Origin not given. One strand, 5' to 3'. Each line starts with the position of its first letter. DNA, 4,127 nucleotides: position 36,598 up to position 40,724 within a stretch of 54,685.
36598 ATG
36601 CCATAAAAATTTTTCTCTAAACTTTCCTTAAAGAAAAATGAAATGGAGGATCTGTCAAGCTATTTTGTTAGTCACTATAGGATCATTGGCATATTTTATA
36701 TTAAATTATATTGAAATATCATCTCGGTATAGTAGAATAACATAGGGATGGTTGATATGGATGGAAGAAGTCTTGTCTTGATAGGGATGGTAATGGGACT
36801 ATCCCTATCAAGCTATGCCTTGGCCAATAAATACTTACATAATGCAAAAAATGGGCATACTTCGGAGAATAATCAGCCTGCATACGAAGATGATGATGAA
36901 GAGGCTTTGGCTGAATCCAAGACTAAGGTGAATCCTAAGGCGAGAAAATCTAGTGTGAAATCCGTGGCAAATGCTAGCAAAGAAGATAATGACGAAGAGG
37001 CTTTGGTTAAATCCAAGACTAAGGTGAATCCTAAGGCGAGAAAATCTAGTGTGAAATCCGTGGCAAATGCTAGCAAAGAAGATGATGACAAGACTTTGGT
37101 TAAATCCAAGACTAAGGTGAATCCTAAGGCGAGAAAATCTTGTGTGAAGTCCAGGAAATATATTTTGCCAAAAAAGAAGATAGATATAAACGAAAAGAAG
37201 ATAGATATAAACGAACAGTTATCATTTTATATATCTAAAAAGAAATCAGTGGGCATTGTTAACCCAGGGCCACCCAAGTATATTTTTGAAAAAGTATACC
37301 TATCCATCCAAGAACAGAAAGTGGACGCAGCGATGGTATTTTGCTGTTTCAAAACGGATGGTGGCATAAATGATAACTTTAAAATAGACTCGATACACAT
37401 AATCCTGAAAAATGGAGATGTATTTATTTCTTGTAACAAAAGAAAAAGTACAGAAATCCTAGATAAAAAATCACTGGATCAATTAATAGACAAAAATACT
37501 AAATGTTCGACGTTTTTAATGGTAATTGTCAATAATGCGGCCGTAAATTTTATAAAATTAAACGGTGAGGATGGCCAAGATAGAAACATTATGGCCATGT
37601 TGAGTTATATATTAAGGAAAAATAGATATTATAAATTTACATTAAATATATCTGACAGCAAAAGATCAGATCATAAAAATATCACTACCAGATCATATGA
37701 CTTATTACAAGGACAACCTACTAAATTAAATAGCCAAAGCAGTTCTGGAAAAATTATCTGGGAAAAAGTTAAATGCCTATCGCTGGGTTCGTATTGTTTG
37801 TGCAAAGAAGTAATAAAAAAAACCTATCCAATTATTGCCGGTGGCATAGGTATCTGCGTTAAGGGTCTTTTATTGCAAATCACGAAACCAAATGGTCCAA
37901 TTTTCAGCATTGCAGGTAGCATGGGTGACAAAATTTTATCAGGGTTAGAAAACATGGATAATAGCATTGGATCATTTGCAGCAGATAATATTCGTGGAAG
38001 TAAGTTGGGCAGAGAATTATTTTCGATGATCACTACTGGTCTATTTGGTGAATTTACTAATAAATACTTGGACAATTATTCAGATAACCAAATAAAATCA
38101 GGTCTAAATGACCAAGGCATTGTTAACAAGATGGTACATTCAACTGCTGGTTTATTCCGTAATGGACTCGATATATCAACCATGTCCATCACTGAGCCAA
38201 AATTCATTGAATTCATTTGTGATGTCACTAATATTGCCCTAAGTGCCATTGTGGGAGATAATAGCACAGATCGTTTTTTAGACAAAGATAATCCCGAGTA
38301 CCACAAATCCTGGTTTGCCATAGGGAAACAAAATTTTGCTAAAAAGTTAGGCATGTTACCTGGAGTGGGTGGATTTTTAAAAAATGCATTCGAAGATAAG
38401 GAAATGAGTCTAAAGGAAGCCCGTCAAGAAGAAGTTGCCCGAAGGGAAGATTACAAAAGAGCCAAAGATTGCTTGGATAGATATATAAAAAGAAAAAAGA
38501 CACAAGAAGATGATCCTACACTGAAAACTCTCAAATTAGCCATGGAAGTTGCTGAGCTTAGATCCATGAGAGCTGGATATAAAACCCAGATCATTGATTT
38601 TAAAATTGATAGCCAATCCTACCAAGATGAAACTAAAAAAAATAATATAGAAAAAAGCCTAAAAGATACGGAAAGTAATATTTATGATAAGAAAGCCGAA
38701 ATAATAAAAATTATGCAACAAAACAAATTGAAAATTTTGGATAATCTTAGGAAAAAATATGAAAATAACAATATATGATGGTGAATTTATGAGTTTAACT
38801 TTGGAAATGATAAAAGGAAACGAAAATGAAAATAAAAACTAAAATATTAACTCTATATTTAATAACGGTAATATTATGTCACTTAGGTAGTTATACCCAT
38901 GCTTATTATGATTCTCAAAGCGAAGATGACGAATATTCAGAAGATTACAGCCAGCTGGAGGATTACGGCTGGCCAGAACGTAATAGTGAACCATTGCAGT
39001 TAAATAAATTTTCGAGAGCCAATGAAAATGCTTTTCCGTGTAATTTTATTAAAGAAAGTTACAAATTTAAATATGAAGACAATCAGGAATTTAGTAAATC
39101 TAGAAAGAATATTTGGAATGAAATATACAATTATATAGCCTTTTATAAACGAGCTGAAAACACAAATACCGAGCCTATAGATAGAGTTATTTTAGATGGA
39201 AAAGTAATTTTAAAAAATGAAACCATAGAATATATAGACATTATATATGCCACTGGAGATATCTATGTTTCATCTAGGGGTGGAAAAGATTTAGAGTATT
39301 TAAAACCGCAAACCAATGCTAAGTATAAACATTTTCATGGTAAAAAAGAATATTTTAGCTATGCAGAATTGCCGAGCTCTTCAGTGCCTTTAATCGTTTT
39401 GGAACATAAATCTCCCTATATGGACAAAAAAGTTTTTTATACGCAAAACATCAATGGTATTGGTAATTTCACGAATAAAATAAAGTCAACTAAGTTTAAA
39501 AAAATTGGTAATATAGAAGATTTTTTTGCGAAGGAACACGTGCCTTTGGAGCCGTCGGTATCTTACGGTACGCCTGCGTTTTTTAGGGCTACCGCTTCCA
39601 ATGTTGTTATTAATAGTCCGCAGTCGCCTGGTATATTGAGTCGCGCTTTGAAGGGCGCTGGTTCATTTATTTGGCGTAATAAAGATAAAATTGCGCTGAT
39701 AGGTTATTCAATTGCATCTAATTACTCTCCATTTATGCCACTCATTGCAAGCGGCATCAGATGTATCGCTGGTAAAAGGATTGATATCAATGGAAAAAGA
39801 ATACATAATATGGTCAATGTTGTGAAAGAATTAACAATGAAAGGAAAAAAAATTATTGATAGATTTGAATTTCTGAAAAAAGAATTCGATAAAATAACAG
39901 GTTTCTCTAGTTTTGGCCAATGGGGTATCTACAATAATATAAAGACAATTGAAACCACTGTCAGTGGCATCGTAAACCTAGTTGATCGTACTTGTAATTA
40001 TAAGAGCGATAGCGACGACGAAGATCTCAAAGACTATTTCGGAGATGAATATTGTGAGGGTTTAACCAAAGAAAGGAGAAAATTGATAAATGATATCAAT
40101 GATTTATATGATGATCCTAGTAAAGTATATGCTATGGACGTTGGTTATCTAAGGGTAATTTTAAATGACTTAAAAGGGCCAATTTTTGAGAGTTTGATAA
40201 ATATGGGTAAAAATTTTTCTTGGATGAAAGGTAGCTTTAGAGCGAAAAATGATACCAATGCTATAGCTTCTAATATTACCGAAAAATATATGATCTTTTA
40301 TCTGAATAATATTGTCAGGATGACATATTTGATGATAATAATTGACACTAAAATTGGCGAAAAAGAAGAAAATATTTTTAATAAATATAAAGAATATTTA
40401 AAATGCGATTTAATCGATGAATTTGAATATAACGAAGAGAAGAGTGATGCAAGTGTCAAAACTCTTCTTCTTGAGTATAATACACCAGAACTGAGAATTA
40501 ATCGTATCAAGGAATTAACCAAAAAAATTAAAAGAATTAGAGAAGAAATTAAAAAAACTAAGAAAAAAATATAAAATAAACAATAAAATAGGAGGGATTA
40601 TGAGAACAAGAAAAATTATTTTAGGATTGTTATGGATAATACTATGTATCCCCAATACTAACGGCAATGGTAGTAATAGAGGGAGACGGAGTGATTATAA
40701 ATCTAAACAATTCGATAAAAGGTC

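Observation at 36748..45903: Co-directional array of five signal-peptide orphan genes between the rpsP operon and the 3' end of tRNA-Gly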

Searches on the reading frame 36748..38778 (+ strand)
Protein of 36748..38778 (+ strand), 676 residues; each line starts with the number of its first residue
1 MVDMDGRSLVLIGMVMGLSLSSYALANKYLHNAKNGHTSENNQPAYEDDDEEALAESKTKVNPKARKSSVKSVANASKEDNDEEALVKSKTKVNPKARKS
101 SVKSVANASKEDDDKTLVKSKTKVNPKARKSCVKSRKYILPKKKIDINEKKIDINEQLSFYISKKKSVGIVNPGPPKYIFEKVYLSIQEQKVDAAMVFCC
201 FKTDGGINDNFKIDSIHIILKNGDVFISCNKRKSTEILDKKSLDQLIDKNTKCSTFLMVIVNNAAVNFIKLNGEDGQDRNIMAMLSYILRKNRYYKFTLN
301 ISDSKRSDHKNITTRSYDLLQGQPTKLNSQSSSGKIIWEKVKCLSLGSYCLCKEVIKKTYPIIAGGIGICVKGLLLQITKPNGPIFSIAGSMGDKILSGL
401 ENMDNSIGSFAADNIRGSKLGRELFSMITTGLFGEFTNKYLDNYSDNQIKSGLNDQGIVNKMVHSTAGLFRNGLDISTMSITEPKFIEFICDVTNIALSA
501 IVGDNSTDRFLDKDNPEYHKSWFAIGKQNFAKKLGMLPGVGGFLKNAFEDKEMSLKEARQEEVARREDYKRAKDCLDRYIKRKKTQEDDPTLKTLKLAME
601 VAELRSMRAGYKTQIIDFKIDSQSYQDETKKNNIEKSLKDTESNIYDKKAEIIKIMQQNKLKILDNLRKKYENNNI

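Call 6: search_protein_families(library=pfam, proteins=[window:36748-38778:+], max_evalue=0.1)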
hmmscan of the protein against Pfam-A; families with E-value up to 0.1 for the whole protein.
window:36748-38778:+ (676 aa): 0 families

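Call 7: search_protein_families(library=ncbifam, proteins=[window:36748-38778:+], max_evalue=0.01)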
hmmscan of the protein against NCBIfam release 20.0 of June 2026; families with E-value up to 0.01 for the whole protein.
window:36748-38778:+ (676 aa): 0 families

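Call 43: find_related_loci(query=A3, collection=metagenome_contigs, flank=10000)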
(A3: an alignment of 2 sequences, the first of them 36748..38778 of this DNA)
Query A3 (676 aa) in metagenome_contigs; peptide patterns used: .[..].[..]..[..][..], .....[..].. (x = any residue, [..] = any of these).
600 stretches matched a pattern, but none encodes a relative of the query by tblastn (E <= 1e-3).

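Call 44: find_homologous_proteins(query=A3, max_evalue=0.001)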
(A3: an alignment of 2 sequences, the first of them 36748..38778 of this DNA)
Query A3 (2 sequences) (676 aa, profile of the alignment): 2 proteins with E <= 0.001 among 8000 candidates.
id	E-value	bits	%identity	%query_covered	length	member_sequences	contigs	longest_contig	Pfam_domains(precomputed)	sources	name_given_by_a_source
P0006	0.0e+0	1381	40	71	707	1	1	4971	-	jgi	jgi:hypothetical protein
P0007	0.0e+0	1247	100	100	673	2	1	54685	-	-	-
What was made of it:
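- A has one homologue among 5.8 billion clusters (call 44).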

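Call 55: search_solved_structures(query=A3, max_evalue=1)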
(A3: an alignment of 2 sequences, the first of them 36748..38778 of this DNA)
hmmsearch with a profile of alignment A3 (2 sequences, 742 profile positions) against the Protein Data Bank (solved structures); distinct sequences matched with E-value up to 1: 0.

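Call 61: search_protein_families(library=phrogs, proteins=[window:36748-38778:+], max_evalue=0.01)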
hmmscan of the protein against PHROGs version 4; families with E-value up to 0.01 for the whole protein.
window:36748-38778:+ (676 aa): 0 families

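Call 62: search_protein_families(library=padloc, proteins=[window:36748-38778:+], max_evalue=0.01)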
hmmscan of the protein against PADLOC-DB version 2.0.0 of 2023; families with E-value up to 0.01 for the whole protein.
window:36748-38778:+ (676 aa): 0 families

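Call 69: predict_structure(alignment_id=A3)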
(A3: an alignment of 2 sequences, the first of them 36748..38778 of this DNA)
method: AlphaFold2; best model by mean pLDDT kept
length: 676 residues; sequences in the alignment: 2
mean_pLDDT: 34.5   pTM: 0.25
mean pLDDT of the five models: 34.5, 33.7, 32.9, 32.5, 31.8
residues with pLDDT >= 90: 0; 70-90: 40; 50-70: 75; < 50: 561
segments of 3 or more residues with pLDDT < 50: 1-393, 395-397, 403-558, 621-626
pLDDT, mean of each block of 10 residues (from residue 1): 30 27 27 28 26 25 25 24 25 26 24 23 25 24 23 21 21 23 24 26 26 30 26 27 27 21 20 27 34 27 26 27 24 22 23 24 23 25 32 48 44 41 39 31 35 44 35 24 27 27 28 33 29 27 26 46 62 71 65 72 68 61 50 73 69 64 70 56
secondary structure, 60 per line:
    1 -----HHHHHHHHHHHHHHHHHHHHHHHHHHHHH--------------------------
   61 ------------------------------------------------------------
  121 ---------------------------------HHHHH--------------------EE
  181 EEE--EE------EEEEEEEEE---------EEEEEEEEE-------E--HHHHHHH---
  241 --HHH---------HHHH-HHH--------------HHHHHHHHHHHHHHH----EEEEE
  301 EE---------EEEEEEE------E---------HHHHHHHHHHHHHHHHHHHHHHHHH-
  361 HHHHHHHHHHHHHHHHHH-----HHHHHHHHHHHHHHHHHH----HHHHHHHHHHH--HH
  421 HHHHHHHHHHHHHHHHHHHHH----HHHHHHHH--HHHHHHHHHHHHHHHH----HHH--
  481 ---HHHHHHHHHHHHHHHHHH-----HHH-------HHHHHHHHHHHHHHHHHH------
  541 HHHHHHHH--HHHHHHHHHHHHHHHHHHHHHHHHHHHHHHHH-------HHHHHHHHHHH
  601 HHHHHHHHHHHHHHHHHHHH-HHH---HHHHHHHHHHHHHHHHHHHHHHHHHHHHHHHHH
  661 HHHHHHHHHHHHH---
elements in order (helices of 4 or more, strands of 3 or more residues): H6-34 H154-158 E179-183 E194-202 E212-220 H231-237 H255-258 H277-291 E296-302 E312-318 H335-359 H361-378 H384-401 H406-416 H419-441 H446-453 H456-471 H484-501 H517-534 H541-548 H551-582 H590-620 H628-673
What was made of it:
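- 36748..38778 (+): Gene A (676 aa; probable start at 36757, giving 673 aa). Order of parts: signal peptide, three 32-aa K/S-rich tandem repeats, beta-rich N-domain, moderately hydrophobic central segment, conserved all-helical C-terminal half. The AF2 secondary-structure layout is low confidence (call 69).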

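Call 102: search_dna_similar(query=window:36748-38778:+, collection=phages, mode=protein, max_evalue=0.001, max_rows=5)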
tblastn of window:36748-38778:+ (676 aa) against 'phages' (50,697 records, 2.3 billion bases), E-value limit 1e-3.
No match.

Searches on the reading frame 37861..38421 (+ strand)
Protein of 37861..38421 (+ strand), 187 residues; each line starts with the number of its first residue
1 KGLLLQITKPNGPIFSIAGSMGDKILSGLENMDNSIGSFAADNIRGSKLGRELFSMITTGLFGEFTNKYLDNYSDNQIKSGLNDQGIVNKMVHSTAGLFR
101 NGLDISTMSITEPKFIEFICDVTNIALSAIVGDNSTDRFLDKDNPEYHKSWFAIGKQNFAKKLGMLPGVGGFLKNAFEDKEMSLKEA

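Call 54: find_related_loci(query=A4, collection=metagenome_contigs, flank=10000)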
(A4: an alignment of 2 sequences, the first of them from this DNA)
Query A4 (187 aa) in metagenome_contigs; peptide patterns used: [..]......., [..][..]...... (x = any residue, [..] = any of these).
199 stretches matched a pattern, but none encodes a relative of the query by tblastn (E <= 1e-3).
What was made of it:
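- Tried and rejected: The first used poor patterns (calls 43, 54).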

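Call 81: find_related_loci(query=A4, collection=genome_contigs, flank=10000)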
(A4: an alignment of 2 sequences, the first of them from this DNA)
Query A4 (187 aa) in genome_contigs; peptide patterns used: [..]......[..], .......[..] (x = any residue, [..] = any of these).
83 stretches matched a pattern, but none encodes a relative of the query by tblastn (E <= 1e-3).

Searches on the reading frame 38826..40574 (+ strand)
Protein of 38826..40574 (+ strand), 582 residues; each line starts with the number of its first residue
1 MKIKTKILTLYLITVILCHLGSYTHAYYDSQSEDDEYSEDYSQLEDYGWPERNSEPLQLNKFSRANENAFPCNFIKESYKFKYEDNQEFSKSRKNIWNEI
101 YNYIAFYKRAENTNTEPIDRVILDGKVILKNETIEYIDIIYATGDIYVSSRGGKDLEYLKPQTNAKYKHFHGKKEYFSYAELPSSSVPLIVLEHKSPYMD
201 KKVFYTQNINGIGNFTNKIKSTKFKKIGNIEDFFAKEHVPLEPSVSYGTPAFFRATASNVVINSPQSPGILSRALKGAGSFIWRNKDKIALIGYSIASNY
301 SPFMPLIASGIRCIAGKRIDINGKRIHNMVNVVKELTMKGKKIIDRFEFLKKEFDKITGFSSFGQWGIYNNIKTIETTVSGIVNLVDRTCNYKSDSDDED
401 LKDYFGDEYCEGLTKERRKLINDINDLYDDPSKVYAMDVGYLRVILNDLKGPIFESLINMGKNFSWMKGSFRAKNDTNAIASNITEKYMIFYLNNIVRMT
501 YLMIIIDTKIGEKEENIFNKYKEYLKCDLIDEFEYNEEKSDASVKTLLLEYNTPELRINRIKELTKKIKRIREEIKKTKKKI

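Call 6: search_protein_families(library=pfam, proteins=[window:38826-40574:+], max_evalue=0.1)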
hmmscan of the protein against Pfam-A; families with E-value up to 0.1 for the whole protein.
window:38826-40574:+ (582 aa): 0 families

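Call 7: search_protein_families(library=ncbifam, proteins=[window:38826-40574:+], max_evalue=0.01)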
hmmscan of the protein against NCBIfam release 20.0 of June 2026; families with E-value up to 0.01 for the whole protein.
window:38826-40574:+ (582 aa): 0 families

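Call 9: find_related_loci(query=window:38826-40574:+, collection=genome_contigs, flank=10000)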
Query window:38826-40574:+ (582 aa) in genome_contigs; peptide patterns used: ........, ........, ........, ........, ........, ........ (x = any residue, [..] = any of these).
53 stretches matched a pattern, but none encodes a relative of the query by tblastn (E <= 1e-3).
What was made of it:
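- Tried and rejected: Two scans of genome contigs with B and with the A core found nothing (calls 9, 81).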

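Call 15: find_homologous_proteins(query=window:38826-40574:+, max_evalue=0.01)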
Query window:38826-40574:+ (582 aa): 1 proteins with E <= 0.01 among 6672 candidates.
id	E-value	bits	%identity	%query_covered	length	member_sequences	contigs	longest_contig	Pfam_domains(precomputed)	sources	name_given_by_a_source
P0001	0.0e+0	1313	100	100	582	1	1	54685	-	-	-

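Call 58: search_solved_structures(query=window:38826-40574:+, max_evalue=1)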
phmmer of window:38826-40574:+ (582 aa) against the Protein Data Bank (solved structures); distinct sequences matched with E-value up to 1: 2.
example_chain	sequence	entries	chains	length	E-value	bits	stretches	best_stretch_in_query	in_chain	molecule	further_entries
6qp4_A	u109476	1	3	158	0.33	12.7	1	320-399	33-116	UspA1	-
6x94_A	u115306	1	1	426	0.91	11.3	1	81-172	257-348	Serine--tRNA ligase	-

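Call 61: search_protein_families(library=phrogs, proteins=[window:38826-40574:+], max_evalue=0.01)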
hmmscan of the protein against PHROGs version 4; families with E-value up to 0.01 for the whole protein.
window:38826-40574:+ (582 aa): 0 families

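Call 62: search_protein_families(library=padloc, proteins=[window:38826-40574:+], max_evalue=0.01)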
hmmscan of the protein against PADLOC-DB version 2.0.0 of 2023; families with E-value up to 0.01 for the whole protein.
window:38826-40574:+ (582 aa): 0 families
